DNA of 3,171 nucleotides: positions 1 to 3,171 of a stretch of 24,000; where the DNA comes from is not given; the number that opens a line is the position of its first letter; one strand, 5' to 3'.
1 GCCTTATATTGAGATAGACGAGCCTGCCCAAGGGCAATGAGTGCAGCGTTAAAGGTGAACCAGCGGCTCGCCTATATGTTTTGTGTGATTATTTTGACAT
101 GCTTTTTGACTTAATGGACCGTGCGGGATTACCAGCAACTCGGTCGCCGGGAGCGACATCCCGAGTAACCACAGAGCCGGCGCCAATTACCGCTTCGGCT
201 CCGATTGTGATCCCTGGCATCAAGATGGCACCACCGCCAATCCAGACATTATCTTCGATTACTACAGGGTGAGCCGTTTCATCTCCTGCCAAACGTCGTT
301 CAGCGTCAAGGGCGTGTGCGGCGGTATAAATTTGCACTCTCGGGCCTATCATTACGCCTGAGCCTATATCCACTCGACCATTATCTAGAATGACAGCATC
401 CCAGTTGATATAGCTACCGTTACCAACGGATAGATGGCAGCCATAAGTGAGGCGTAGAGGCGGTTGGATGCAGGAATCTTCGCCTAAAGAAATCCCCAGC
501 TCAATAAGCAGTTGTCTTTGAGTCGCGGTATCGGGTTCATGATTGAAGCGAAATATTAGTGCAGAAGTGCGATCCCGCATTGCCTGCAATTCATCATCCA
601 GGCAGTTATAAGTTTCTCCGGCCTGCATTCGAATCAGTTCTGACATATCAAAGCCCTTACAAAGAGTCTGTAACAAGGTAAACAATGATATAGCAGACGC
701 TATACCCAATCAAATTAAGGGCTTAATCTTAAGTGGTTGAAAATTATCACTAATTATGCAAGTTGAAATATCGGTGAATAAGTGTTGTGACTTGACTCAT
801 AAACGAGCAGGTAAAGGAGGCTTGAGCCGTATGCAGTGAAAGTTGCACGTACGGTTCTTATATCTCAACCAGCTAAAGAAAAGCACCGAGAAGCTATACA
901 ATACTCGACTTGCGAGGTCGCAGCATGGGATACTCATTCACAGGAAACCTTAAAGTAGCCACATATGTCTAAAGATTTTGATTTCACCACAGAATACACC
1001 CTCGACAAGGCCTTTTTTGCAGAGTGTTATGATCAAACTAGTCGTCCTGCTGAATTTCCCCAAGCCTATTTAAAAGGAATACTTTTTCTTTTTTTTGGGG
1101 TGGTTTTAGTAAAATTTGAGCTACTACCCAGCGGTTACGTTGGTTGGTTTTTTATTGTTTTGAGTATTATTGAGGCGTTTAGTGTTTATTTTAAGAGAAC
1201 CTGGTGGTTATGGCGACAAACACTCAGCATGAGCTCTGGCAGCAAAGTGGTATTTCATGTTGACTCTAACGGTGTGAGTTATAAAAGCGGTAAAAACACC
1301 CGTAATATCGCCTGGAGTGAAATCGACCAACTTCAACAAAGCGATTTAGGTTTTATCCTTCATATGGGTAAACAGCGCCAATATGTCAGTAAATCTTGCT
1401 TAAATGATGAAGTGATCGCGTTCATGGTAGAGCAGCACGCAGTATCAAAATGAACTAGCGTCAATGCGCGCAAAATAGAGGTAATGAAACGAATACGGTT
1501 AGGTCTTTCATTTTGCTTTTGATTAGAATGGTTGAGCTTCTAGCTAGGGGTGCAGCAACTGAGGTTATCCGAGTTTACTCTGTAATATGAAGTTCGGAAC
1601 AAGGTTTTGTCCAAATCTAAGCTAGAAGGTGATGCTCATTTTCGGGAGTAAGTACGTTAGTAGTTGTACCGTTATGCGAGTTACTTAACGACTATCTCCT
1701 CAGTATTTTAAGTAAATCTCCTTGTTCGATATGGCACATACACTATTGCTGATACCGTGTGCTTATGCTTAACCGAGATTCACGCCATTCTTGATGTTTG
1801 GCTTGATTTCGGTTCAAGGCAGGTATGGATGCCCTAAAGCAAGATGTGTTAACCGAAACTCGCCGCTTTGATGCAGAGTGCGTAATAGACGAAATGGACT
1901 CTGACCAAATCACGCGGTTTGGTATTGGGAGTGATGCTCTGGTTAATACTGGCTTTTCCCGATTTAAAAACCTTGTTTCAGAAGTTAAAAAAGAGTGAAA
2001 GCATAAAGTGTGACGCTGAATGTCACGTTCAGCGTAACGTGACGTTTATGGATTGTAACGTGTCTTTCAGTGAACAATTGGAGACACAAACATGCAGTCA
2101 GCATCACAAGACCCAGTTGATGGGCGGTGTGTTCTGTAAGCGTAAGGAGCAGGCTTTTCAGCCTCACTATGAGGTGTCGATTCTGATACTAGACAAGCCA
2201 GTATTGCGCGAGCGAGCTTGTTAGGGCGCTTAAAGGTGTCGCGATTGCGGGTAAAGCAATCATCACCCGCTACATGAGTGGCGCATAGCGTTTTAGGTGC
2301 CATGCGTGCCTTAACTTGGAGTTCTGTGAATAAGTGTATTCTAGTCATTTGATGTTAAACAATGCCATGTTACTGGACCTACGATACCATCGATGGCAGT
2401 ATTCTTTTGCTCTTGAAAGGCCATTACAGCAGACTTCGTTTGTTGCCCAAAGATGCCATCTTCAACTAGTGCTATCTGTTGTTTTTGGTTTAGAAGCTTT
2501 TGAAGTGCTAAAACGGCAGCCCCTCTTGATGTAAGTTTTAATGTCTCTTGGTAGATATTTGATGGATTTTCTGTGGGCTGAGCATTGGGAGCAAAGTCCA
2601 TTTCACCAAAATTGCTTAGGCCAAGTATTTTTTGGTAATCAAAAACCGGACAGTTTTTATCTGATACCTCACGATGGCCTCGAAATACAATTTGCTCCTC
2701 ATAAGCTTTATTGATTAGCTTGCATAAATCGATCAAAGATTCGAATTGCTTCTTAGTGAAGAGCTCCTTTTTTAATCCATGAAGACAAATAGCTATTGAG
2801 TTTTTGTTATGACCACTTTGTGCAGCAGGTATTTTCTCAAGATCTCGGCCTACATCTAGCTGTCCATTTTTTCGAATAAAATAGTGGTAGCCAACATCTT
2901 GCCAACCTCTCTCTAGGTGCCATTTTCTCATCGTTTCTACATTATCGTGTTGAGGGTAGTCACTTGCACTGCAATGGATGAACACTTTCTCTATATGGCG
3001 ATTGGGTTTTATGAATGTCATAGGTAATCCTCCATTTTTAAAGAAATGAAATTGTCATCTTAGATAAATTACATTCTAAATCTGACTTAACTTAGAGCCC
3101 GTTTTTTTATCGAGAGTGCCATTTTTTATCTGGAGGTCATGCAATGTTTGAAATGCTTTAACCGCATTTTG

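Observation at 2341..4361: Stand-alone AT-rich four-gene operon: three unassignable beta-rich small proteins coupled to a wall-binding protein and a T7-lysozyme-type amidase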

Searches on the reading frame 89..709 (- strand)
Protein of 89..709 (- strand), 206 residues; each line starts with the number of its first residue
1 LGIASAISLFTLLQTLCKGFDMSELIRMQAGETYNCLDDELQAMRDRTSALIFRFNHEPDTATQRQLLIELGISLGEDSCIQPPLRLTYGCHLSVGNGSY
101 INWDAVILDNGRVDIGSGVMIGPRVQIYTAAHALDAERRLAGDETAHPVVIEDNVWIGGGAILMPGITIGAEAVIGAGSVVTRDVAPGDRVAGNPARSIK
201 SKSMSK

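Call 99: search_protein_families(library=pfam, proteins=[window:89-709:-], max_evalue=0.001)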
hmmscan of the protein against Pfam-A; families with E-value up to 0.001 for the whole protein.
window:89-709:- (206 aa): 3 families
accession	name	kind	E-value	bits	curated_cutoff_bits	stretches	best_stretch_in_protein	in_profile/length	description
PF00132.30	Hexapep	-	3.4e-13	49.1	27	1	149-183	2-36/36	Bacterial transferase hexapeptide (six repeats)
PF12464.13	Mac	-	1.2e-10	41.9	22.1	1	27-71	1-48/53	Maltose acetyltransferase hexapeptide capping motif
PF14602.12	Hexapep_2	-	1.2e-09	38.2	27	1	148-183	1-34/34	Hexapeptide repeat of succinyl-transferase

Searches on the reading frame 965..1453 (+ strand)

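Call 99: search_protein_families(library=pfam, proteins=[window:965-1453:+], max_evalue=0.001)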
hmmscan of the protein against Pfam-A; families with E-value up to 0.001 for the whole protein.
window:965-1453:+ (162 aa): 1 family
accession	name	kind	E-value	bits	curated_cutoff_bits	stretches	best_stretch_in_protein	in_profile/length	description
PF14317.12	YcxB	-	3.9e-06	26.9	23.3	1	100-153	2-56/61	YcxB-like protein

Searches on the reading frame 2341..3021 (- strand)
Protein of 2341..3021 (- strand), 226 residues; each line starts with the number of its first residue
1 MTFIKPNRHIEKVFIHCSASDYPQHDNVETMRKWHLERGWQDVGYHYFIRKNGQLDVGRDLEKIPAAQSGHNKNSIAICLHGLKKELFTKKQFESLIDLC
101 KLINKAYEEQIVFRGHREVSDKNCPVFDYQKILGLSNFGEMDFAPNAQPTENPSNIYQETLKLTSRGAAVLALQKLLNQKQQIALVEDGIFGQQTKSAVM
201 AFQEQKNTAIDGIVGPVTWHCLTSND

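Call 3: search_protein_families(library=pfam, proteins=[window:2341-3021:-], max_evalue=1)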
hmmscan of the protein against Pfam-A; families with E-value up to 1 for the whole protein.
window:2341-3021:- (226 aa): 3 families
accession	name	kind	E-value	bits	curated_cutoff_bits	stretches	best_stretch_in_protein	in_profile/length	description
PF01510.30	Amidase_2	-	3.6e-14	53.6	26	1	7-125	2-129/131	N-acetylmuramoyl-L-alanine amidase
PF01471.23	PG_binding_1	-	1.4e-13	51.2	23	1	166-220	1-55/57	Putative peptidoglycan binding domain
PF09374.15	PG_binding_3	-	0.00017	22.2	24.6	1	169-202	2-34/76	Predicted Peptidoglycan domain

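Call 4: search_protein_families(library=padloc, proteins=[window:2341-3021:-], max_evalue=1)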
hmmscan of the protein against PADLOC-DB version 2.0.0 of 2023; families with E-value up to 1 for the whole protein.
window:2341-3021:- (226 aa): 0 families

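Call 5: search_protein_families(library=phrogs, proteins=[window:2341-3021:-], max_evalue=1)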
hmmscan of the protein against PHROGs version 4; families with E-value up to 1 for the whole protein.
window:2341-3021:- (226 aa): 22 families
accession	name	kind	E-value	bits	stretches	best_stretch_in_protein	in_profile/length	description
phrog_822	-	lysis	6.3e-41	141.5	1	4-190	18-207/215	amidase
phrog_1493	-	lysis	5.5e-32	112.4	1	9-223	33-306/394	endolysin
phrog_2649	-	lysis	2.5e-14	54.8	1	151-224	165-237/261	endolysin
phrog_35436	-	lysis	2.1e-13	51.2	1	6-127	15-136/266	amidase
phrog_1224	-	head and packaging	2.8e-13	50.9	1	160-223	3-65/438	endolysin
phrog_1512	-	lysis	6.7e-09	37.2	1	146-222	162-242/314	endolysin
phrog_1794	-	lysis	9.9e-08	32.8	1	9-126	55-180/336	amidase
phrog_6707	-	lysis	2.3e-06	27.7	1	153-222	169-242/311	endolysin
phrog_16428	-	lysis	6.5e-06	26.1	1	169-222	462-518/520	endolysin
phrog_23452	-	unknown function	2.9e-05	25.2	1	153-221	47-120/135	-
phrog_17214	-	lysis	5e-05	24.1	1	160-223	244-313/322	endolysin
phrog_6219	-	lysis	9.9e-05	23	1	170-223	253-308/326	endolysin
phrog_880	-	lysis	0.00015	22.3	1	156-223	364-432/435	endolysin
phrog_3088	-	lysis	0.0018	19.1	1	39-220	48-243/248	amidase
phrog_9611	-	lysis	0.0022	18.6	1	67-126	87-149/246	endolysin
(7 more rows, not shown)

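Call 6: search_protein_families(library=ncbifam, proteins=[window:2341-3021:-], max_evalue=1)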
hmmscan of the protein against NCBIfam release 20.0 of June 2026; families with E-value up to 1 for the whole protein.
window:2341-3021:- (226 aa): 9 families
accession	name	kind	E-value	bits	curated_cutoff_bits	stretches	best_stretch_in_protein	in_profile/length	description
NF052335.1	PdgHdaseHSB129560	equivalog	6.8e-10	38.8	500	1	166-222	205-261/330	peptidoglycan hydrolase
TIGR02869.1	spore_SleB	equivalog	7.3e-09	35.8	236.5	1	158-223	4-69/201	spore cortex-lytic enzyme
NF052336.1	PdgHdaseHSB100310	equivalog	1.2e-08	34.7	500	1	166-222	190-246/316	peptidoglycan hydrolase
NF008758.0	PRK11789.1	equivalog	1e-05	25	143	1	69-122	110-164/190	1,6-anhydro-N-acetylmuramyl-L-alanine amidase AmpD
NF052377.1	lmo1851_S41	exception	0.0016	17.3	725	1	158-216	381-439/468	lmo1851 family serine protease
NF004786.0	PRK06132.1-3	equivalog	0.0089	14.8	329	1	162-213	213-266/418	hypothetical protein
NF038080.1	PG_bind_siph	domain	0.011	16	55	1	169-223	15-75/76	peptidoglycan-binding protein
NF040573.1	holin_dep_muram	equivalog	0.047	13.5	240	1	165-208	93-135/200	holin-associated N-acetylmuramidase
TIGR03979.1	His_Ser_Rich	equivalog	0.11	12.5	121.65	1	166-218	130-182/190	His-Xaa-Ser repeat protein HxsA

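Call 87: search_solved_structures(query=window:2341-3021:-, max_evalue=0.001, show_alignments=2)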
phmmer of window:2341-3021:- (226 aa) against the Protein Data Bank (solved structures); distinct sequences matched with E-value up to 0.001: 24.
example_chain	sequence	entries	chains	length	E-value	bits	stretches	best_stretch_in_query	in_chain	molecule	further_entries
1aro_L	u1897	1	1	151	4.3e-25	92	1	6-131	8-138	T7 LYSOZYME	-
1lba_A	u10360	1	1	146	5.3e-25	91.7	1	8-131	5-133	T7 LYSOZYME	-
6srt_A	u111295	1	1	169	3.2e-10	43.3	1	31-127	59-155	N-acetylmuramoyl-L-alanine amidase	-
6ssc_A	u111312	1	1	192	4.5e-10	42.9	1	31-127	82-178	N-acetylmuramoyl-L-alanine amidase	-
1oht_A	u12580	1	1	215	2.4e-08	37.2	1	28-126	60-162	CG14704 PROTEIN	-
7nsx_AAA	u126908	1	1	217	2.4e-08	37.2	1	28-126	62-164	Isoform A of Peptidoglycan-recognition protein LB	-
7f5i_A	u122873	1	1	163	3.1e-08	36.8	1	26-133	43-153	amidase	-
7rum_A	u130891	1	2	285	4.4e-08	36.3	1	159-222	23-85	Endolysin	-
7nsz_AAA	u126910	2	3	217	8.8e-08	35.4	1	28-126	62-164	Isoform A of Peptidoglycan-recognition protein LB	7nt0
7nsy_AAA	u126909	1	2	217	5e-07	32.9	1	28-125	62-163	Isoform A of Peptidoglycan-recognition protein LB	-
5nm7_G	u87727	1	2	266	6.8e-07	32.5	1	159-224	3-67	Peptidoglycan-binding domain 1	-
2f2l_X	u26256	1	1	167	1.5e-05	28.1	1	27-132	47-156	Peptidoglycan recognition protein-LC isoform LCx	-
5xz3_A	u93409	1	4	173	4.7e-05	26.5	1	13-128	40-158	Peptidoglycan-recognition protein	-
5xz4_A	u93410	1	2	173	8.2e-05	25.7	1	28-86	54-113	Bumblebee peptidoglycan recognition protein SA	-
2cb3_A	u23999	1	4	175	9.8e-05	25.4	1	28-100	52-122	PEPTIDOGLYCAN-RECOGNITION PROTEIN-LE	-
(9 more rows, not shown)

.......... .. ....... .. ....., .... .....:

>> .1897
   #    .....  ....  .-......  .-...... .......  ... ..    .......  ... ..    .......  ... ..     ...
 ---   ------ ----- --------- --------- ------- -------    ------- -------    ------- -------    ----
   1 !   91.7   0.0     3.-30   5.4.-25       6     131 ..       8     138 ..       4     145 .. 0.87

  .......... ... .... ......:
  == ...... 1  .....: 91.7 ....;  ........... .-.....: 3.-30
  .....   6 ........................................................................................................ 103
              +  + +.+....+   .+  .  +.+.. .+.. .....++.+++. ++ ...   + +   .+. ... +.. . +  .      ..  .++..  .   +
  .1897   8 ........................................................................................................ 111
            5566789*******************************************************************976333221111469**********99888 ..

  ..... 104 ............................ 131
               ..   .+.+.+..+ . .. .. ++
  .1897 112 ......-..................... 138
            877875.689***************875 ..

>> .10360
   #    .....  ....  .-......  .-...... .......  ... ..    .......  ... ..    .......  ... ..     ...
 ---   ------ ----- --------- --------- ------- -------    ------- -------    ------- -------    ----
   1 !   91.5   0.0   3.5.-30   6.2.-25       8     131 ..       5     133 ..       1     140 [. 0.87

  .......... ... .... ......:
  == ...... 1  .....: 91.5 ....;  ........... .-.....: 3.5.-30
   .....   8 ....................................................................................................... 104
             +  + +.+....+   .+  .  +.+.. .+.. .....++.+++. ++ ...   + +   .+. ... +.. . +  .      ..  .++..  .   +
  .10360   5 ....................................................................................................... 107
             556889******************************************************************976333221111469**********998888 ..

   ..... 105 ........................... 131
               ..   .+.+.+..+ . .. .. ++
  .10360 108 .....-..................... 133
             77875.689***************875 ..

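Call 95: search_dna_similar(query=window:2341-3021:-, collection=phages, mode=protein, max_evalue=1e-10, max_rows=12)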
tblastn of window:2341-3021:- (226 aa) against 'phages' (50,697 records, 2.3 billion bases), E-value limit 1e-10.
Records with a match: 1452; places in all: 1459; records where one place covers at least 80% of the query: 1.
Best place of each record, by identity: <60% 1452.
By first word of the organism name: Klebsiella 426; Escherichia 269; Pseudomonas 115; Vibrio 102; Salmonella 91; Yersinia 84; Bacteriophage 26; Enterobacter 25; Pectobacterium 23; Clostridium 21; and 53 more.
By host as written in the record: - 251; Klebsiella pneumoniae 220; Escherichia coli 93; Yersinia pestis 38; Salmonella enterica subsp. enterica serovar Typhi 30; Klebsiella pneumoniae 135080 30; Pseudomonas putida KT2440 and Paw85 25; Vibrio cholerae 22; and 357 more.
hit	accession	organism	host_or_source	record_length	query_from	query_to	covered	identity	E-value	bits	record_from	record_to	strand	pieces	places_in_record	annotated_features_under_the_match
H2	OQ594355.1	Aeromonas phage HJ05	Aeromonas hydrophila AH10 (CCTCC ...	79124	2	225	99%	45.4%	4e-52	186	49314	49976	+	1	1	hypothetical protein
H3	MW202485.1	Caudoviricetes sp.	Manatee Spring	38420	5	141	61%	50.4%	2e-35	138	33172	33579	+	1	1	endodeoxyribonuclease I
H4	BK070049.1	Bacteriophage sp.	Helicobacter bizzozeronii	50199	8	163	69%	37.0%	2e-21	98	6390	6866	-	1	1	hypothetical protein (x3)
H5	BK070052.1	Bacteriophage sp.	Helicobacter bizzozeronii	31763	8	165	70%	35.2%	2e-19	92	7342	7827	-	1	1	N-acetylmuramoyl-L-alanine amidase | hypothetical protein (x2)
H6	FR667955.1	Salmonella phage Vi06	Salmonella enterica subsp. enterica ...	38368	4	152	66%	36.1%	2e-24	106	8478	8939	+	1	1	3.5: predicted N-acetylmuramoyl-L-alanine amidase | 3.5: HMMPfam hit to PF01510, Amidase_2, score 1.1e-32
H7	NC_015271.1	Salmonella phage Vi06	Salmonella enterica subsp. enterica ...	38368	4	152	66%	36.1%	2e-24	106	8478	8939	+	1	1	3.5: amidase | 3.5: HMMPfam hit to PF01510, Amidase_2, score 1.1e-32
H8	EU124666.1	Thalassomonas phage BA3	Thalassomonas loyana LMG 22536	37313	10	133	55%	42.4%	1e-20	95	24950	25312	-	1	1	hypothetical protein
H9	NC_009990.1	Thalassomonas phage BA3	Thalassomonas loyana LMG 22536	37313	10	133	55%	42.4%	1e-20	95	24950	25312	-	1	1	amidase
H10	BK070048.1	Bacteriophage sp.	Helicobacter bizzozeronii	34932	8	130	54%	41.9%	2e-21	97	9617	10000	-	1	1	hypothetical protein (x2)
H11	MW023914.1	Rhizobium phage vB_RleA_TRX32-1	Rhizobium leguminosarum TRX32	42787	2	165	73%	31.4%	1e-18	89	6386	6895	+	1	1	endolysin | endonuclease I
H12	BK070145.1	Bacteriophage sp.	Helicobacter enhydrae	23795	8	133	56%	40.3%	2e-19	92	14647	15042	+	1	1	hypothetical protein (x2)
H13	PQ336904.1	Salmonella phage CHRF_10025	Salmonella enterica subsp. enterica ...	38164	5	131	56%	39.9%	2e-22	100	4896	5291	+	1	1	amidase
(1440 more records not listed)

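Call 97: get_annotated_region(hit=H2, flank=4000)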
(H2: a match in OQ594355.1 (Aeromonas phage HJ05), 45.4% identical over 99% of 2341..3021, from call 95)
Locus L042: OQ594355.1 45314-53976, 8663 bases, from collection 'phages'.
description: Aeromonas phage HJ05, complete genome.
organism: Aeromonas phage HJ05 (NCBI taxid 3035942)
taxonomy: Viruses; Duplodnaviria; Heunggongvirae; Uroviricota; Caudoviricetes
host: Aeromonas hydrophila AH10 (CCTCC AB2014155); source: -; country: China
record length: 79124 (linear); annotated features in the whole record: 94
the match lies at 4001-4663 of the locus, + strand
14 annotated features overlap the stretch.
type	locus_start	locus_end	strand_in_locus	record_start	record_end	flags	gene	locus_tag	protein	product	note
CDS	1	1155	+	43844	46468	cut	-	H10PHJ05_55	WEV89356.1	hypothetical protein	-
CDS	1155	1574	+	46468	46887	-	-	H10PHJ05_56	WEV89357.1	hypothetical protein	-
CDS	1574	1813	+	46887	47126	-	-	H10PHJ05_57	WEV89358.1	hypothetical protein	-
CDS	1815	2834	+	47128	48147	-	-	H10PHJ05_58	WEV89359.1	hypothetical protein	-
CDS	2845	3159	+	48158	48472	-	-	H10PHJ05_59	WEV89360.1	hypothetical protein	-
CDS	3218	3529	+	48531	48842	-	-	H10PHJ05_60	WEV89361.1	hypothetical protein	-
CDS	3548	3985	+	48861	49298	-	-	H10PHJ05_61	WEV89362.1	hypothetical protein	-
CDS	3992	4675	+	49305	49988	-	-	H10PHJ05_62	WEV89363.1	hypothetical protein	-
CDS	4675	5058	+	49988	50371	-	-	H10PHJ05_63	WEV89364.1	hypothetical protein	-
CDS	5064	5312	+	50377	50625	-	-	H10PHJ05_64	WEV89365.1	hypothetical protein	-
CDS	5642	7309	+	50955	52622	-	-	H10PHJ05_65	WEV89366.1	hypothetical protein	-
CDS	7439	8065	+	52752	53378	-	-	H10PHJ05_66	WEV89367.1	hypothetical protein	-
CDS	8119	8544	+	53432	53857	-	-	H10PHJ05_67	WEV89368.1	hypothetical protein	-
CDS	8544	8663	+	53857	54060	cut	-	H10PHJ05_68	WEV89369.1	hypothetical protein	-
